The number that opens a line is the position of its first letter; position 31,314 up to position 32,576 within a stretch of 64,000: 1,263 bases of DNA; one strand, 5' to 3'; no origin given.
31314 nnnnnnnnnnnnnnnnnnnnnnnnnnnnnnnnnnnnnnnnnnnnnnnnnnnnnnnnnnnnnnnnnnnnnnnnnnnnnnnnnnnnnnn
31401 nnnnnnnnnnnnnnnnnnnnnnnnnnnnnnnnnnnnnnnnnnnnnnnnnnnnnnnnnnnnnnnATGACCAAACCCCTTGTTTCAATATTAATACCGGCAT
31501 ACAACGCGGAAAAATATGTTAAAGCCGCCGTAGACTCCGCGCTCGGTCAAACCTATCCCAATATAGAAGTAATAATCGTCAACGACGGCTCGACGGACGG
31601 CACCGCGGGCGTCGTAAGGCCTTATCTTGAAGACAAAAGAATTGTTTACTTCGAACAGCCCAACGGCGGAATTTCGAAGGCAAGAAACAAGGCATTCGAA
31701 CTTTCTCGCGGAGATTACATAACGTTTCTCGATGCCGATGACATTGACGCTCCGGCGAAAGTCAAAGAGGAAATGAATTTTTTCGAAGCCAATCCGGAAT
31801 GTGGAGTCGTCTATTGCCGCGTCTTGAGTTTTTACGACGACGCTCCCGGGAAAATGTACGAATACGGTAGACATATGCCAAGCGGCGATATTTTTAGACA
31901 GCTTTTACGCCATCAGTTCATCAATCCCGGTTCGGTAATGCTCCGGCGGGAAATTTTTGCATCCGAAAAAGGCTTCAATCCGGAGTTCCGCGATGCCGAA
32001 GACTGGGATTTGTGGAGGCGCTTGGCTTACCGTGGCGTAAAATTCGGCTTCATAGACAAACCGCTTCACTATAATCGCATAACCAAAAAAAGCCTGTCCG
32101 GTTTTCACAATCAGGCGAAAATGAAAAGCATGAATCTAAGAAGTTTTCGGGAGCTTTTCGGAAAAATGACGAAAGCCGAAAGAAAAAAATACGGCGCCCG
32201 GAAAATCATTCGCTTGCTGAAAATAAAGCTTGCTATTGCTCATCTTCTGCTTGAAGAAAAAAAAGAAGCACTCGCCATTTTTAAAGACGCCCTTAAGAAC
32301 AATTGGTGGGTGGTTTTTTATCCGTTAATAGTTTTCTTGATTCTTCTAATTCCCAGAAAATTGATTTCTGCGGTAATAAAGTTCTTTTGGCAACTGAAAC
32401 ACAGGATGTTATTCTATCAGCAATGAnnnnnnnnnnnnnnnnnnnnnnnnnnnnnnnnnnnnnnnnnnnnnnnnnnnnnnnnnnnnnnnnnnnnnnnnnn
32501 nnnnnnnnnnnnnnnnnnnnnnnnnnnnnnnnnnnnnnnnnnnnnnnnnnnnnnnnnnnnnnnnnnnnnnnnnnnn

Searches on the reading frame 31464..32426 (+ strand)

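Call 11: search_protein_families(library=pfam, proteins=[window:31464-32426:+], max_evalue=0.00001)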
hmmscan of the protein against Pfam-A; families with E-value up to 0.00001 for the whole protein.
window:31464-32426:+ (320 aa): 4 families
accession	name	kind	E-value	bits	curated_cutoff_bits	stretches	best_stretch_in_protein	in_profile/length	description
PF00535.33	Glycos_transf_2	-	1e-37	130.1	23.3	1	7-165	1-164/168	Glycosyl transferase family 2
PF10111.15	Glyco_tranf_2_2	-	8.3e-23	81.7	27.3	1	7-254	1-252/276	Glycosyltransferase like family 2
PF13641.12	Glyco_tranf_2_3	-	9.7e-20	72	27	1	6-217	3-223/230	Glycosyltransferase like family 2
PF13632.12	Glyco_trans_2_3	-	3.3e-07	30.8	27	1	85-225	1-143/198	Glycosyl transferase family group 2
